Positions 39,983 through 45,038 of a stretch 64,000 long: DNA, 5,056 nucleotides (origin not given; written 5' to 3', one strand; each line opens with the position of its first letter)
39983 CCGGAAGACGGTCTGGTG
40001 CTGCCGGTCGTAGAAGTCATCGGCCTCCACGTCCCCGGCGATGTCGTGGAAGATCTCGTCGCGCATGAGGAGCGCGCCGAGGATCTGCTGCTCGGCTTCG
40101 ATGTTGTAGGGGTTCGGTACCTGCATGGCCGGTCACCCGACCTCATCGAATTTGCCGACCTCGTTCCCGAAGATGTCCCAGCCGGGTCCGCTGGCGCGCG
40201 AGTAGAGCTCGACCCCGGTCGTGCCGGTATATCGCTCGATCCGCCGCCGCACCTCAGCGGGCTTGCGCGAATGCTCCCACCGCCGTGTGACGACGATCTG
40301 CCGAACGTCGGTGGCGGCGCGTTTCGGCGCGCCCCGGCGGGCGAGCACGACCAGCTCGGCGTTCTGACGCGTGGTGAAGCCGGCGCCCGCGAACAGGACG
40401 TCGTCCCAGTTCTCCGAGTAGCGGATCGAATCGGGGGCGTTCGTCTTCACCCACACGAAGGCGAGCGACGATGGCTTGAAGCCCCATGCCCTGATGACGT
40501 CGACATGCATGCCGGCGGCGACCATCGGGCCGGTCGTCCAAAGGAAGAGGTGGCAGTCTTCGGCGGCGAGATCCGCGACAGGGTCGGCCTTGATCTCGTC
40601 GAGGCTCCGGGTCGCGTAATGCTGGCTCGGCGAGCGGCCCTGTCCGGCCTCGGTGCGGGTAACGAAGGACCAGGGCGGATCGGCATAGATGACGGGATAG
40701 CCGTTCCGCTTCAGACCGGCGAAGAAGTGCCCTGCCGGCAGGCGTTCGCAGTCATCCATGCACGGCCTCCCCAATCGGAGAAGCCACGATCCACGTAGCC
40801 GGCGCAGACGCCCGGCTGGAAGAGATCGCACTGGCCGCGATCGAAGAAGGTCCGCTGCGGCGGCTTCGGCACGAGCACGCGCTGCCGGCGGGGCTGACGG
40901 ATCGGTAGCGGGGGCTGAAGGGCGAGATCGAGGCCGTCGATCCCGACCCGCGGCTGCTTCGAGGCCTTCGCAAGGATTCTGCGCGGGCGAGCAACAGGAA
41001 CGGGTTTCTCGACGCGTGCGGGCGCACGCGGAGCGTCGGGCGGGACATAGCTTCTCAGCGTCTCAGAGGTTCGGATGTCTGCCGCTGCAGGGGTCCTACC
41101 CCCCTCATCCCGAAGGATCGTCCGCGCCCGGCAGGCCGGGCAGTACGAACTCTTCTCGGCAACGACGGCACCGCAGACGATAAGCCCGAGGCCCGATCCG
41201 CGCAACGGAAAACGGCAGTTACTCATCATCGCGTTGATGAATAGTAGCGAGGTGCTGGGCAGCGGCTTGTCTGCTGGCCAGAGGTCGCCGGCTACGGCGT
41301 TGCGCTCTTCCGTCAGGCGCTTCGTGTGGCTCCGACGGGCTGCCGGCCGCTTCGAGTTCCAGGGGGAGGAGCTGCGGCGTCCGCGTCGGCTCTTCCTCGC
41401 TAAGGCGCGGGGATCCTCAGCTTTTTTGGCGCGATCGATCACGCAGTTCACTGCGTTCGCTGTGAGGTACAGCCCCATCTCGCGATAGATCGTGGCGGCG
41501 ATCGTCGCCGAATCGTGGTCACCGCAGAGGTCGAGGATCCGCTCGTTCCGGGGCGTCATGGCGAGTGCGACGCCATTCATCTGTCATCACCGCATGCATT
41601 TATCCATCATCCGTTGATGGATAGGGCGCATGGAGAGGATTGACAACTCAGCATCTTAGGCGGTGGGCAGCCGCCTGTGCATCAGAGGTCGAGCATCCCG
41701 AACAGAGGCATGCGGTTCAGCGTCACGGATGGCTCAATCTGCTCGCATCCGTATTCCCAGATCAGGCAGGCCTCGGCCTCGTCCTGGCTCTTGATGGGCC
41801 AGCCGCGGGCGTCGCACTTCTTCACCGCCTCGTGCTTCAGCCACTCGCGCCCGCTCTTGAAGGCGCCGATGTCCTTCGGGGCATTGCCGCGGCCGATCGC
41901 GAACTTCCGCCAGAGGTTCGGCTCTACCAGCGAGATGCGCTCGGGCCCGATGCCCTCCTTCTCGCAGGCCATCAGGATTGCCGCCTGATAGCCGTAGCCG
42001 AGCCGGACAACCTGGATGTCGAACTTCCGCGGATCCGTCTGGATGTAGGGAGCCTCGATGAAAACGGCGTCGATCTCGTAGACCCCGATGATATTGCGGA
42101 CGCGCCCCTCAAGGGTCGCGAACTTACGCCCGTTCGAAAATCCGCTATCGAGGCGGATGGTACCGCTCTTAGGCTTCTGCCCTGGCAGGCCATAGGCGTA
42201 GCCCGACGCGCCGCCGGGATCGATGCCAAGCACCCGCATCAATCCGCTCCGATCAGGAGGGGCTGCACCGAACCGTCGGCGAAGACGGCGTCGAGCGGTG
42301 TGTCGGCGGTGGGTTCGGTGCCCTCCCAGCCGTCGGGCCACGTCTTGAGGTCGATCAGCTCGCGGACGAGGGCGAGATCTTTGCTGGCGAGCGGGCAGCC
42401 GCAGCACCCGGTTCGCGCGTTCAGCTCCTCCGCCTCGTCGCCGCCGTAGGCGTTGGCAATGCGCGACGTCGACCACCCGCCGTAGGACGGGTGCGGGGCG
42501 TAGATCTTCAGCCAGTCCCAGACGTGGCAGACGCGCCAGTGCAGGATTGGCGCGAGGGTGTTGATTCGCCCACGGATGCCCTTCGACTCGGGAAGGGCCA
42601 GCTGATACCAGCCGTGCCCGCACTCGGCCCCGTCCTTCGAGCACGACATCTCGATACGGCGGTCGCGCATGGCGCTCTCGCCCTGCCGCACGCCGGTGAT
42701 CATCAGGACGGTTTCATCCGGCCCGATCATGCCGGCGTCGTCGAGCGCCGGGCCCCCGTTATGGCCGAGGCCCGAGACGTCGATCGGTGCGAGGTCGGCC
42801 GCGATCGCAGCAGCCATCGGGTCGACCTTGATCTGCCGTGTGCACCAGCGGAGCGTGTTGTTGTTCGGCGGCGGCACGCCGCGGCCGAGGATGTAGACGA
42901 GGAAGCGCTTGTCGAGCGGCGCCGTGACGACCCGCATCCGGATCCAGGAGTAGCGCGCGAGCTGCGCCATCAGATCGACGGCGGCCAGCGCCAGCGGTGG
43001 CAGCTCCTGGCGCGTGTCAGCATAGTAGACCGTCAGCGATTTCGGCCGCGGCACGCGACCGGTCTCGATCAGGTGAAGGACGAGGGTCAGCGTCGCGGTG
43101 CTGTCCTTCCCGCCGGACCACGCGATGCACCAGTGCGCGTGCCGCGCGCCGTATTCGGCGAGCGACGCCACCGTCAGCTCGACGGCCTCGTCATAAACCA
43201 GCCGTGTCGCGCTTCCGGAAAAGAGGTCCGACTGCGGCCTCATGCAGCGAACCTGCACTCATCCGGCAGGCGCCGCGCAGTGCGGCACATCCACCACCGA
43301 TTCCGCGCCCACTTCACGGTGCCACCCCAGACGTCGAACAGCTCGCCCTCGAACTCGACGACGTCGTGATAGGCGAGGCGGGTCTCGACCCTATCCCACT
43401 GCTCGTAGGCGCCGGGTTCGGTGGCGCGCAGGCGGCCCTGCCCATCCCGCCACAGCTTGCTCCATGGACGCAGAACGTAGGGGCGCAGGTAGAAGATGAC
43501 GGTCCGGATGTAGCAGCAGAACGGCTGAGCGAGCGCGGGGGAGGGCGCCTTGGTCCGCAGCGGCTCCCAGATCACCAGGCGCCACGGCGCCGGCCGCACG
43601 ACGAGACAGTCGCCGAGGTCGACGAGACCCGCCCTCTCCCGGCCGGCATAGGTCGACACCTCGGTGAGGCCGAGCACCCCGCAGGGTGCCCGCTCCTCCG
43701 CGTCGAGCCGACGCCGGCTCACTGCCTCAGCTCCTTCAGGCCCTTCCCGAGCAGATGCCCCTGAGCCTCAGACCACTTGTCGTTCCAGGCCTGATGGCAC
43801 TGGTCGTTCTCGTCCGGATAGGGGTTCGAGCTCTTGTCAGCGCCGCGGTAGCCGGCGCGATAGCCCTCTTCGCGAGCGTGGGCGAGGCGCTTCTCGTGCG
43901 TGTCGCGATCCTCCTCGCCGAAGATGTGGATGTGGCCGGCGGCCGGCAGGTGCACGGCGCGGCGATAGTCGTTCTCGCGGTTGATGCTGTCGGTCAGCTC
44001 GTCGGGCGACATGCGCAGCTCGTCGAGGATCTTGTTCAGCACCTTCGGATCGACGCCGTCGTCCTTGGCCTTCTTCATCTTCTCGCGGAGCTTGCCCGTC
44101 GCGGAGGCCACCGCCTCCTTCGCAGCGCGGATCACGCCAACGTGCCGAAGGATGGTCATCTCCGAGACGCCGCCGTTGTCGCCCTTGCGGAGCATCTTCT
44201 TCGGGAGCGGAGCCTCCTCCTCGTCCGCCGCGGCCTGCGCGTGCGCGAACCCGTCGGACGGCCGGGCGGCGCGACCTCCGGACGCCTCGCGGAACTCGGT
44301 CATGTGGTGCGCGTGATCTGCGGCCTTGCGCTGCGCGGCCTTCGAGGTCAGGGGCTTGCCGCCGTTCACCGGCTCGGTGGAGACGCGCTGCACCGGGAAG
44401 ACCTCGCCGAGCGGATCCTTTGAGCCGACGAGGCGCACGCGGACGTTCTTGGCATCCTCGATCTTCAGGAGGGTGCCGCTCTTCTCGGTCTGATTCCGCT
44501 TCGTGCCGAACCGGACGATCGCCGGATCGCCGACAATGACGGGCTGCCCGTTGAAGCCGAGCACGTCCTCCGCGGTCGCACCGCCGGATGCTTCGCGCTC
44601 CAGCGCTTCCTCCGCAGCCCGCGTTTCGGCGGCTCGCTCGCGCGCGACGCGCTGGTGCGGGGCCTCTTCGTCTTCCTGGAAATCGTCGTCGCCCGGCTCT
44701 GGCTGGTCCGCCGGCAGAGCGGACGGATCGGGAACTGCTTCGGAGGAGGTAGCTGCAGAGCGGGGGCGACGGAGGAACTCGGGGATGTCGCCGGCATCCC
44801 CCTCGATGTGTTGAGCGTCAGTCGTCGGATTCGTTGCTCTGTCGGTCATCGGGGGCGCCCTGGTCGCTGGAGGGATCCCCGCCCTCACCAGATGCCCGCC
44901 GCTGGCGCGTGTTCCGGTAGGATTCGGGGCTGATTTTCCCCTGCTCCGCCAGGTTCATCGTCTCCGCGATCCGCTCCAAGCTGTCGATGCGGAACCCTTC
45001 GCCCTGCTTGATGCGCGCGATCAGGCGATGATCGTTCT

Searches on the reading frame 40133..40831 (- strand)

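Call 11: search_protein_families(library=phrogs, proteins=[window:40133-40831:-], max_evalue=0.001)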
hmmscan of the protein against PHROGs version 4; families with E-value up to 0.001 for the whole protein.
window:40133-40831:- (232 aa): 4 families
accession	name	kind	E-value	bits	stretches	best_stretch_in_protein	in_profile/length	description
phrog_359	-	other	1.2e-61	210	1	40-230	117-299/329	DNA methyltransferase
phrog_21315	-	unknown function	3.8e-29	102.9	1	38-228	233-410/415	-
phrog_10837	-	unknown function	2.6e-25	90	1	98-226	2-123/139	-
phrog_15877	-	other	4.6e-14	53.8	1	45-187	5-138/152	DNA methyltransferase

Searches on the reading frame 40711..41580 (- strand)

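Call 103: search_protein_families(library=pfam, proteins=[window:40711-41580:-], max_evalue=0.1)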
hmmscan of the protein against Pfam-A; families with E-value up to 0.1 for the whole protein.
window:40711-41580:- (289 aa): 1 family
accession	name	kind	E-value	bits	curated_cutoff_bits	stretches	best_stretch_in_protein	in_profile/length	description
PF18912.6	DZR_2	-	0.064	13.5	27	0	134-154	11-31/56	Double zinc ribbon domain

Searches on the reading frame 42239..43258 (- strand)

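Call 11: search_protein_families(library=phrogs, proteins=[window:42239-43258:-], max_evalue=0.001)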
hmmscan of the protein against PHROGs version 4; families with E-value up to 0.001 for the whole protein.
window:42239-43258:- (339 aa): 3 families
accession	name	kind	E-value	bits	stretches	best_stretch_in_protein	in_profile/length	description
phrog_12882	-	moron, auxiliary metabolic gene and host takeover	1.9e-155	518.6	3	10-161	3-153/404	phosphoadenosine phosphosulfate reductase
phrog_424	-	moron, auxiliary metabolic gene and host takeover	7.4e-18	65.7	1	39-311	159-358/460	phosphoadenosine phosphosulfate reductase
phrog_2302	-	moron, auxiliary metabolic gene and host takeover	1.7e-11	44.7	1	40-112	27-93/381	phosphoadenosine phosphosulfate reductase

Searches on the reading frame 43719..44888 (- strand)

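Call 11: search_protein_families(library=phrogs, proteins=[window:43719-44888:-], max_evalue=0.001)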
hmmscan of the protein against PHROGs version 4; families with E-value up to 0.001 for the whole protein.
window:43719-44888:- (389 aa): 0 families

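Call 103: search_protein_families(library=pfam, proteins=[window:43719-44888:-], max_evalue=0.1)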
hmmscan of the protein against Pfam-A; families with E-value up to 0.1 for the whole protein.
window:43719-44888:- (389 aa): 2 families
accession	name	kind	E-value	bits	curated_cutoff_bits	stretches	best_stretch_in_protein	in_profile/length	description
PF04957.18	RMF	-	5.2e-05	23.7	27.9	1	332-375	6-48/53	Ribosome modulation factor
PF10073.14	GapR_DNA-bd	-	0.01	15.9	22.6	1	265-311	24-70/72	GapR-like, DNA-binding domain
